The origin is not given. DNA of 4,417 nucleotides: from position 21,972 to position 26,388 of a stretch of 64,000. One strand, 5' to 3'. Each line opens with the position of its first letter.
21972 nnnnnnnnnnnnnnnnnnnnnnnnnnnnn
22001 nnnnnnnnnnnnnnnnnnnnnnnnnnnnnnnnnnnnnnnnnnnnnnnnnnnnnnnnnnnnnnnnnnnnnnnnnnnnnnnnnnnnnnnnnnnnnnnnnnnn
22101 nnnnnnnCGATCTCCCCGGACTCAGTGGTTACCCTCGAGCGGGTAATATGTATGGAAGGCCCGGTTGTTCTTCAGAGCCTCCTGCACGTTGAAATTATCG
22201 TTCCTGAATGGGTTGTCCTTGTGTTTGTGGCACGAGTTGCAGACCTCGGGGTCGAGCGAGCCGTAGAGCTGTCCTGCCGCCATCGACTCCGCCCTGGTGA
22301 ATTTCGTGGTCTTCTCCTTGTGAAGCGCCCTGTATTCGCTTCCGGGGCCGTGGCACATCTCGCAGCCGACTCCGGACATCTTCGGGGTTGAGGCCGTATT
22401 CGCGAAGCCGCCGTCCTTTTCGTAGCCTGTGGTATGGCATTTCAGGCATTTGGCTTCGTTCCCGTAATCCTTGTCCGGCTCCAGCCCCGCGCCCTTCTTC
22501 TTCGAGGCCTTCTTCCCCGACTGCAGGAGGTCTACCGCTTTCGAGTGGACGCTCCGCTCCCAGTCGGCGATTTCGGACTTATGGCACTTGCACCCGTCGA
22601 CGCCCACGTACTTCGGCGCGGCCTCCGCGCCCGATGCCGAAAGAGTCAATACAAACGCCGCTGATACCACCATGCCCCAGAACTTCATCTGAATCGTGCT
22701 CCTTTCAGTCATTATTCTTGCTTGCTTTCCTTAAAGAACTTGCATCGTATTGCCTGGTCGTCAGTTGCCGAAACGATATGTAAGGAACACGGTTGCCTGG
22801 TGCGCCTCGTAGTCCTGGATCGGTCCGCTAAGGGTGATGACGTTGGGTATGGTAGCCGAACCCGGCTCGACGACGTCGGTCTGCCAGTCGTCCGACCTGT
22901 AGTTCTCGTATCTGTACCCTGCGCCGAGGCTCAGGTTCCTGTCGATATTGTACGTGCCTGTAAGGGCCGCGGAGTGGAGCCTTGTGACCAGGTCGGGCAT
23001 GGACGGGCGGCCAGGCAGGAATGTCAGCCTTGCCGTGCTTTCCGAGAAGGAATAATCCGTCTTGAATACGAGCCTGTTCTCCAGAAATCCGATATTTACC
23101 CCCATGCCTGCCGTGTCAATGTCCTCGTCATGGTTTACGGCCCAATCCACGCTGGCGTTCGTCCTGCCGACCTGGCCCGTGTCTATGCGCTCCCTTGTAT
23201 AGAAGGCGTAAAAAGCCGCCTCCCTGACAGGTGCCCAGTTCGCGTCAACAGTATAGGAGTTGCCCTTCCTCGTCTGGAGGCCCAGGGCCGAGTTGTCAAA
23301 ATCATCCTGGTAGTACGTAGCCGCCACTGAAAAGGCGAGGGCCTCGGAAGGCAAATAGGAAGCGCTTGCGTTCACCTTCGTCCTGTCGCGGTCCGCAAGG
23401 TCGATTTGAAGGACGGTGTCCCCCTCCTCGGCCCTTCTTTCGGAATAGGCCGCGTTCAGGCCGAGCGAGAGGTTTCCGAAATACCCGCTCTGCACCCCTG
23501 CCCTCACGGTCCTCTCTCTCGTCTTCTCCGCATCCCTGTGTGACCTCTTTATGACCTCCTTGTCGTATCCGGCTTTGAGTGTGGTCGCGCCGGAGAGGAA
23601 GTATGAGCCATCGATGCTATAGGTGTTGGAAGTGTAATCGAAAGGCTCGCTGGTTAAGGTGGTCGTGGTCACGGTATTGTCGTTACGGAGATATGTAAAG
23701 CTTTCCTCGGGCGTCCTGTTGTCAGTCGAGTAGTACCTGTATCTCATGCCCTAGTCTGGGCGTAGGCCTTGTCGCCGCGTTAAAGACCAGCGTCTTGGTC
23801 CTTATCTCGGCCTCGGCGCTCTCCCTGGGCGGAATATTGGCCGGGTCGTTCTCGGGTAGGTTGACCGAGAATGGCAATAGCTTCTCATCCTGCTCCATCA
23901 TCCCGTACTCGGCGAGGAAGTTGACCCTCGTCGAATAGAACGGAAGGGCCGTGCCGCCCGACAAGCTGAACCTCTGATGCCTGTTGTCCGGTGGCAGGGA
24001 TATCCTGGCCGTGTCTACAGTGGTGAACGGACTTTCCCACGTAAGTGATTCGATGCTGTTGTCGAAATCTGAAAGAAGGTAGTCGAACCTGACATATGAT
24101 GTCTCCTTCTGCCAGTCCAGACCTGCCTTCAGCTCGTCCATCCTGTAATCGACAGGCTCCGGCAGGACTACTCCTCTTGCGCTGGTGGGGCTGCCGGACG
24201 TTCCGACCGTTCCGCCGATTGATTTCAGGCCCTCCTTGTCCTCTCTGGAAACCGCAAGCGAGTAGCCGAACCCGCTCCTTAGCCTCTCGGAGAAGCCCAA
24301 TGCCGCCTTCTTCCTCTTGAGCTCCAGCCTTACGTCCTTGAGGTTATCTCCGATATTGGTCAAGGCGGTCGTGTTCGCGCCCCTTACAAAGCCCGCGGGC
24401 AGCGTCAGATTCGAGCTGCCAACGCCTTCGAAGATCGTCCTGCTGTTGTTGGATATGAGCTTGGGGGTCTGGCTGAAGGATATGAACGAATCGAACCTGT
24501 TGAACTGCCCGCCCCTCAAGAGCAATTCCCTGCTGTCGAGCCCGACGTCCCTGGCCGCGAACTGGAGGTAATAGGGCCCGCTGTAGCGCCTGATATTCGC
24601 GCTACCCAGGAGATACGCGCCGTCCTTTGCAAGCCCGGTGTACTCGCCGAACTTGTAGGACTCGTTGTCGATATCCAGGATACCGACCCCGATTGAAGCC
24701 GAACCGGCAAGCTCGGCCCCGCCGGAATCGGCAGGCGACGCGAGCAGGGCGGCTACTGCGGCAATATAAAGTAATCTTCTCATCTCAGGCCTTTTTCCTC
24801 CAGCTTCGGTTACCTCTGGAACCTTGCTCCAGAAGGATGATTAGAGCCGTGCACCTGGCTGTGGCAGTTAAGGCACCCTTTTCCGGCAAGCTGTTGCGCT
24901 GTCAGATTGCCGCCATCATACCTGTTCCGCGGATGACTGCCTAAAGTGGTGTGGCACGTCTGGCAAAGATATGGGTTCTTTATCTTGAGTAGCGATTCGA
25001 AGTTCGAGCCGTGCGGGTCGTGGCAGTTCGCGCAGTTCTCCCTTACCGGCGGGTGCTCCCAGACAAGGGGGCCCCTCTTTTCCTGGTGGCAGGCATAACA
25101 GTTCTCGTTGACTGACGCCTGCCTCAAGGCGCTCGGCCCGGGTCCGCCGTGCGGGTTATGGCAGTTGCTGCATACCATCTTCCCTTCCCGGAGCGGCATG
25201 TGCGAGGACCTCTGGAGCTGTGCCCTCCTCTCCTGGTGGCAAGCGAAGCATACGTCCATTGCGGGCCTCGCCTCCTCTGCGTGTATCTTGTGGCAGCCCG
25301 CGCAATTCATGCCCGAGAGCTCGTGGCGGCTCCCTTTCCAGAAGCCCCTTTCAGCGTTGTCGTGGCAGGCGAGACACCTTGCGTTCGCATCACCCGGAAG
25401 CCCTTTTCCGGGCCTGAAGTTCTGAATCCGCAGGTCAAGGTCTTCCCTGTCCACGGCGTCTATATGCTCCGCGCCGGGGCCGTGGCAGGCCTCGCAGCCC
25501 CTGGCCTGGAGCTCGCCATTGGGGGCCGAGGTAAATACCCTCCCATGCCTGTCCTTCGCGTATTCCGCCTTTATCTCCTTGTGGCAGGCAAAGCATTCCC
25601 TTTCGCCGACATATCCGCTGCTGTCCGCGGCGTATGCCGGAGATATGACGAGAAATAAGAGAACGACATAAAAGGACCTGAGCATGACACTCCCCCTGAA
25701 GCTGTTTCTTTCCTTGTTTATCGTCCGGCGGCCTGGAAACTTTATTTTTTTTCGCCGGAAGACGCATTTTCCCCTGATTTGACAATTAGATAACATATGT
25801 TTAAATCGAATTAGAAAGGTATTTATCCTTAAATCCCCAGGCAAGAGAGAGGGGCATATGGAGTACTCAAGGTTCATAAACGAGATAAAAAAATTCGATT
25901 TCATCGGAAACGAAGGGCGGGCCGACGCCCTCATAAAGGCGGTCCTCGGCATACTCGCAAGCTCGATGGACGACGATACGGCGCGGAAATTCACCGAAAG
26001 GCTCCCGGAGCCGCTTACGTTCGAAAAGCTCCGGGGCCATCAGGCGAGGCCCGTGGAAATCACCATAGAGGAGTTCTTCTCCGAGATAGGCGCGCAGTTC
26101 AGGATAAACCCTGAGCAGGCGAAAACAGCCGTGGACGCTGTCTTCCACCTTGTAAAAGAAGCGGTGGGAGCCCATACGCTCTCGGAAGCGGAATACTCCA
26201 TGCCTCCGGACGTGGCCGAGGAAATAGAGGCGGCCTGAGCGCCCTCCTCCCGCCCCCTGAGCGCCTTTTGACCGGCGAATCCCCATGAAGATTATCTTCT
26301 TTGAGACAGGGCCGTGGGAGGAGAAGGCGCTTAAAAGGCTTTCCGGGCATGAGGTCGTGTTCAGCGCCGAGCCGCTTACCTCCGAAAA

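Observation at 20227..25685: Candidate porin-cytochrome extracellular electron transfer operon ending in a chemoreceptor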

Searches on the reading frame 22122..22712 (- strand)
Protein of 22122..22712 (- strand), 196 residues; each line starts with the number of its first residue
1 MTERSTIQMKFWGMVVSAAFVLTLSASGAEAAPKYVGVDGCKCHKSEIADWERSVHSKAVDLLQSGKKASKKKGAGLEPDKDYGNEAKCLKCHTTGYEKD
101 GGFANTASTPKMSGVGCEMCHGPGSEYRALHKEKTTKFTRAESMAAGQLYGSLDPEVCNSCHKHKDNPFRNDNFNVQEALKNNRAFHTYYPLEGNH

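Call 3: search_protein_families(library=pfam, proteins=[window:22122-22712:-], max_evalue=0.01)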
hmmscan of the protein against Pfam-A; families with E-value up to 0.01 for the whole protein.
window:22122-22712:- (196 aa): 5 families
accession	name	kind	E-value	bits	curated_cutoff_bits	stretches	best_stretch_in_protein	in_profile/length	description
PF13435.11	Cytochrome_C554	-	2.4e-22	80.1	20.8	1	42-122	4-84/84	Cytochrome c554 and c-prime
PF22113.1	Mtrc-MtrF_II-IV_dom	-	5.2e-05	23.3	30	1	115-170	82-132/176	Outer membrane cytochrome MtrC/MtrF-like, domains II/IV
PF14522.11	Cytochrome_C7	-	7.2e-05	23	24.8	1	109-167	8-53/67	Cytochrome c7 and related cytochrome c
PF14537.11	Cytochrom_c3_2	-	0.00098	20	25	1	86-166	6-68/79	Cytochrome c3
PF09699.15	Paired_CXXCH_1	-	0.002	18.2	20.6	0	152-165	26-39/41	Doubled CXXCH motif (Paired_CXXCH_1)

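Call 4: search_protein_families(library=ncbifam, proteins=[window:22122-22712:-], max_evalue=0.01)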
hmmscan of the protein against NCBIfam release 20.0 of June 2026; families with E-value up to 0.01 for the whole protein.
window:22122-22712:- (196 aa): 8 families
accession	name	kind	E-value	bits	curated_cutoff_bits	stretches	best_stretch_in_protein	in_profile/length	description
NF043010.1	Cyt554_Nsmonas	equivalog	1.7e-30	106.1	400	1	16-164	9-163/238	cytochrome c-550 CycA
NF041198.1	UshA_like_PCGU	equivalog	7.8e-18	64.3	275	1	30-167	400-513/519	UshA-like (seleno)protein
NF041028.1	decahem_GSU2203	exception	8.9e-08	31.7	325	1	79-166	29-112/317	GSU2203 family decaheme c-type cytochrome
TIGR03508.1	decahem_SO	subfamily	5.8e-06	26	192.2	1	87-166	3-81/258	DmsE family decaheme c-type cytochrome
NF008659.0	PRK11659.1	equivalog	6.2e-05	22.8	184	1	72-165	32-120/188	cytochrome c nitrite reductase pentaheme subunit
NF049875.1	NetB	exception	0.0016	18.2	380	1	62-165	51-148/211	Nrf-like electron transfer protein NetB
TIGR03507.1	decahem_SO1788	subfamily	0.004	15.7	209.3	0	115-165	577-627/672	OmcA/MtrC family decaheme c-type cytochrome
TIGR03146.1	cyt_nit_nrfB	equivalog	0.0055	17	166.6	1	85-166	10-95/145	cytochrome c nitrite reductase pentaheme subunit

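Call 60: search_solved_structures(query=window:22122-22712:-, max_evalue=0.01, show_alignments=1)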
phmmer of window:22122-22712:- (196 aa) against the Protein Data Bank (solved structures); distinct sequences matched with E-value up to 0.01: 3.
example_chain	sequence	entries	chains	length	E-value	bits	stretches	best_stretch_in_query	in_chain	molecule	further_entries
1bvb_A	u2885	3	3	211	8.7e-21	77.9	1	40-170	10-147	CYTOCHROME C-554 | CYTOCHROME C554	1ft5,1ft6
6i5b_A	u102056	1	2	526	0.0049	20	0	75-148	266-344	Uncharacterized protein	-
1sp3_A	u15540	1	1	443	0.0081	19.2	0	72-124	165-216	cytochrome c, putative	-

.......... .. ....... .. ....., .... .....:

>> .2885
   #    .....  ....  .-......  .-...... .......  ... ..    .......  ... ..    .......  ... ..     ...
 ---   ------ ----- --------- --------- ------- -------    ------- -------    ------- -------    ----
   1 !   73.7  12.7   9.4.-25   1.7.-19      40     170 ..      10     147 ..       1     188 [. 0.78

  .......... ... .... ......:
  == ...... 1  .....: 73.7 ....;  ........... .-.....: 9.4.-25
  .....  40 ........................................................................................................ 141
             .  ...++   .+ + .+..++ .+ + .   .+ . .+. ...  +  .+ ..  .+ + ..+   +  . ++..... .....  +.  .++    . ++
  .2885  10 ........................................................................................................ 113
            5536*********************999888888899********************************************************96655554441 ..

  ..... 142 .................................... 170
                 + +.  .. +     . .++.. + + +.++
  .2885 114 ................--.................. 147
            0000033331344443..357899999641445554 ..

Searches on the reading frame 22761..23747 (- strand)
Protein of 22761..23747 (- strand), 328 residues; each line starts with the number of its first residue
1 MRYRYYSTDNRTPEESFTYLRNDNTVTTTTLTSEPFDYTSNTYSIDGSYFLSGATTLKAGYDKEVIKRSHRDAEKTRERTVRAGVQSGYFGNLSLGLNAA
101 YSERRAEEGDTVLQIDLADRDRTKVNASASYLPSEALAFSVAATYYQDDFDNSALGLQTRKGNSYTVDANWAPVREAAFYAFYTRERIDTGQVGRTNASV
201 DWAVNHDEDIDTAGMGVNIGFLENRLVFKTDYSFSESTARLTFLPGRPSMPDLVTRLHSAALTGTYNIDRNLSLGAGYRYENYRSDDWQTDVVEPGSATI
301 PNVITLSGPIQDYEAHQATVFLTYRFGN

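Call 3: search_protein_families(library=pfam, proteins=[window:22761-23747:-], max_evalue=0.01)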
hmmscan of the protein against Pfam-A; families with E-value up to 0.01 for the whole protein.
window:22761-23747:- (328 aa): 2 families
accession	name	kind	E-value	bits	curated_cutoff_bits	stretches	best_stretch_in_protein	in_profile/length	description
PF11854.14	MtrB_PioB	-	2.8e-69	234.8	23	1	2-326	299-635/635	Putative outer membrane beta-barrel porin, MtrB/PioB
PF10677.15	DUF2490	-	0.0055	16.9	29.8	0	262-284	41-63/186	Protein of unknown function (DUF2490)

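Call 4: search_protein_families(library=ncbifam, proteins=[window:22761-23747:-], max_evalue=0.01)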
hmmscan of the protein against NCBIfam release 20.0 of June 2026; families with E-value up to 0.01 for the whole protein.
window:22761-23747:- (328 aa): 4 families
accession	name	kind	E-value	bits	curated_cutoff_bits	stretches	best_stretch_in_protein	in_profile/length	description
TIGR03509.1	OMP_MtrB_PioB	subfamily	3.1e-52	178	240.05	1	2-326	318-662/662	MtrB/PioB family decaheme-associated outer membrane protein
NF041027.1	GSU2204_Se_pt_1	equivalog_domain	2.8e-10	39.6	350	1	2-102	333-447/580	GSU2204 family CXXCH-containing (seleno)protein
TIGR03014.2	EpsL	equivalog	0.0003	19.9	275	1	36-187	213-362/385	XrtB/PEP-CTERM-associated polysaccharide biosynthesis outer membrane protein EpsL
TIGR01786.1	TonB-hemlactrns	subfamily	0.00039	18.9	323.75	1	31-286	203-421/719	TonB-dependent hemoglobin/transferrin/lactoferrin family receptor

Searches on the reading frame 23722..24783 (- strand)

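Call 3: search_protein_families(library=pfam, proteins=[window:23722-24783:-], max_evalue=0.01)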
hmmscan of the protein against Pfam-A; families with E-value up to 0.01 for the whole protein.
window:23722-24783:- (353 aa): 1 family
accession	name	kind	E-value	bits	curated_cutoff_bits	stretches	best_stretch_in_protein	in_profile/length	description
PF11854.14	MtrB_PioB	-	3.7e-56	191.4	23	1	39-344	3-294/635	Putative outer membrane beta-barrel porin, MtrB/PioB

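Call 4: search_protein_families(library=ncbifam, proteins=[window:23722-24783:-], max_evalue=0.01)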
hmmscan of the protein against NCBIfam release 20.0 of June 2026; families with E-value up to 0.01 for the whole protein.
window:23722-24783:- (353 aa): 1 family
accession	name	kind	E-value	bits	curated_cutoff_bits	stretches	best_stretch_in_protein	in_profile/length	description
TIGR03509.1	OMP_MtrB_PioB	subfamily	1.7e-46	159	240.05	1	28-345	2-314/662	MtrB/PioB family decaheme-associated outer membrane protein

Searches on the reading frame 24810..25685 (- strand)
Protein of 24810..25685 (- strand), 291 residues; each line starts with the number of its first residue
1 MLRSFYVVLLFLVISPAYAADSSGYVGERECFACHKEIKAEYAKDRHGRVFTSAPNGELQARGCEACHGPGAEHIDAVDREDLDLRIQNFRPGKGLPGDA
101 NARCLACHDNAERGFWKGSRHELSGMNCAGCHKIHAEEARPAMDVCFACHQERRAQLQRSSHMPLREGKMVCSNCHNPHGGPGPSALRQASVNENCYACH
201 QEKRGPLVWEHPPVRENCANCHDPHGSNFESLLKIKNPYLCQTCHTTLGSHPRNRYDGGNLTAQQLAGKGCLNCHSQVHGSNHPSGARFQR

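Call 3: search_protein_families(library=pfam, proteins=[window:24810-25685:-], max_evalue=0.01)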
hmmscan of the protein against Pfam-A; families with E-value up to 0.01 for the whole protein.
window:24810-25685:- (291 aa): 6 families
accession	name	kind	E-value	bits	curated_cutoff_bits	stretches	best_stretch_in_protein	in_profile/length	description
PF09699.15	Paired_CXXCH_1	-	1.7e-31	108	20.6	2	162-204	1-40/41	Doubled CXXCH motif (Paired_CXXCH_1)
PF14522.11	Cytochrome_C7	-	7.8e-14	51.7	24.8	2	168-223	12-67/67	Cytochrome c7 and related cytochrome c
PF14537.11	Cytochrom_c3_2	-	1.3e-12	48.5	25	1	121-201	2-79/79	Cytochrome c3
PF22678.1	Cytochrom_c_NrfB-like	-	7.7e-10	39.6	27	1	64-139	1-72/89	Cytochrome c-type protein NrfB-like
PF22113.1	Mtrc-MtrF_II-IV_dom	-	1.8e-09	37.8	30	1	30-73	122-168/176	Outer membrane cytochrome MtrC/MtrF-like, domains II/IV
PF14471.11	DUF4428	-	0.0069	16.7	27.8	0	217-247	1-29/51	Domain of unknown function (DUF4428)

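Call 4: search_protein_families(library=ncbifam, proteins=[window:24810-25685:-], max_evalue=0.01)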
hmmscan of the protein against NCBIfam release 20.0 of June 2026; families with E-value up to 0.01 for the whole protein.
window:24810-25685:- (291 aa): 9 families
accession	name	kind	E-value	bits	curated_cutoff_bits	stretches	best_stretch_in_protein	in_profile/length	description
TIGR03508.1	decahem_SO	subfamily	1.5e-73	247.4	192.2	1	27-285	1-258/258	DmsE family decaheme c-type cytochrome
NF041028.1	decahem_GSU2203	exception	4.8e-66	223.1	325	1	21-286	29-306/317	GSU2203 family decaheme c-type cytochrome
TIGR01905.1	paired_CXXCH_1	subfamily_domain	6.7e-24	83.5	25.2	2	211-248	1-39/41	doubled CXXCH domain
TIGR03153.1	cytochr_NrfH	equivalog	1.9e-08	34.5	134.2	0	102-133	103-134/138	cytochrome c nitrite reductase small subunit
TIGR03146.1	cyt_nit_nrfB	equivalog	1.7e-07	31.7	166.6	1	28-139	11-123/145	cytochrome c nitrite reductase pentaheme subunit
NF041198.1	UshA_like_PCGU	equivalog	8.6e-06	24.6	275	1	28-78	442-489/519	UshA-like (seleno)protein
NF045713.1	CxxCH_16_HmcA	equivalog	1.5e-05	23.8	400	1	145-283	113-241/541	sulfate respiration complex hexadecaheme cytochrome HmcA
NF043010.1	Cyt554_Nsmonas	equivalog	2.9e-05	23.6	400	1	50-121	97-174/238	cytochrome c-550 CycA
NF045722.1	c3_cytochr_TmcA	equivalog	0.00027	20.8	114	1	143-207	57-118/125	acidic tetraheme cytochrome c3 TmcA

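Call 58: search_solved_structures(query=window:24810-25685:-, max_evalue=0.001, show_alignments=1)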
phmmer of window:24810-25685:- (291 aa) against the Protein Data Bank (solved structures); distinct sequences matched with E-value up to 0.001: 3.
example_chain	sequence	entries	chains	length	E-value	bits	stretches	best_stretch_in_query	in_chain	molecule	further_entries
6r2q_A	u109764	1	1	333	1.1e-61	212.1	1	24-291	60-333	Cystathionine beta-synthase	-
6ef8_A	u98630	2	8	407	0.00013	24.7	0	216-255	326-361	C-type cytochrome OmcS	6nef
1bvb_A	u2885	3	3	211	0.00025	23.7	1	23-120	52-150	CYTOCHROME C-554 | CYTOCHROME C554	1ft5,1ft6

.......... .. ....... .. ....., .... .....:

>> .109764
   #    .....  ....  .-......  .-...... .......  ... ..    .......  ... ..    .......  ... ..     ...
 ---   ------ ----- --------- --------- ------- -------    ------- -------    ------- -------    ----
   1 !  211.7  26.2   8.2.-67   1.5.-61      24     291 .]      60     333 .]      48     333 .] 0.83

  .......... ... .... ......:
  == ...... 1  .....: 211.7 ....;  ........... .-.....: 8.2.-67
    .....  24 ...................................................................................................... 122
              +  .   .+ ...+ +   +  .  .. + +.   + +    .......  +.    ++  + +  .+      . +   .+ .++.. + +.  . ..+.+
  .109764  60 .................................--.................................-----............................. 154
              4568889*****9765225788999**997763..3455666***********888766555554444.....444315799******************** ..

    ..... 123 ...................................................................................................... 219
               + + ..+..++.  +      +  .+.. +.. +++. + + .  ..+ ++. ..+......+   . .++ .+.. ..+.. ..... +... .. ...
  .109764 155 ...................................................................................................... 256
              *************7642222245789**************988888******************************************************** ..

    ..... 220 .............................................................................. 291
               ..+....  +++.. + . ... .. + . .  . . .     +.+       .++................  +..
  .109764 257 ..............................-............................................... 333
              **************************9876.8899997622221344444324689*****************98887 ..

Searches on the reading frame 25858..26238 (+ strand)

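Call 26: search_protein_families(library=pfam, proteins=[window:25858-26238:+], max_evalue=10)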
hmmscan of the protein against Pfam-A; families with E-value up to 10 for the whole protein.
window:25858-26238:+ (126 aa): 2 families
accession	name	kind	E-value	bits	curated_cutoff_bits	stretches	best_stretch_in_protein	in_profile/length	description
PF10025.14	DUF2267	-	4.9e-16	59.5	29.8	1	3-121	1-121/122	Uncharacterized conserved protein (DUF2267)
PF11075.13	DUF2780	-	0.023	15.2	27.5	1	67-114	47-94/176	Protein of unknown function VcgC/VcgE (DUF2780)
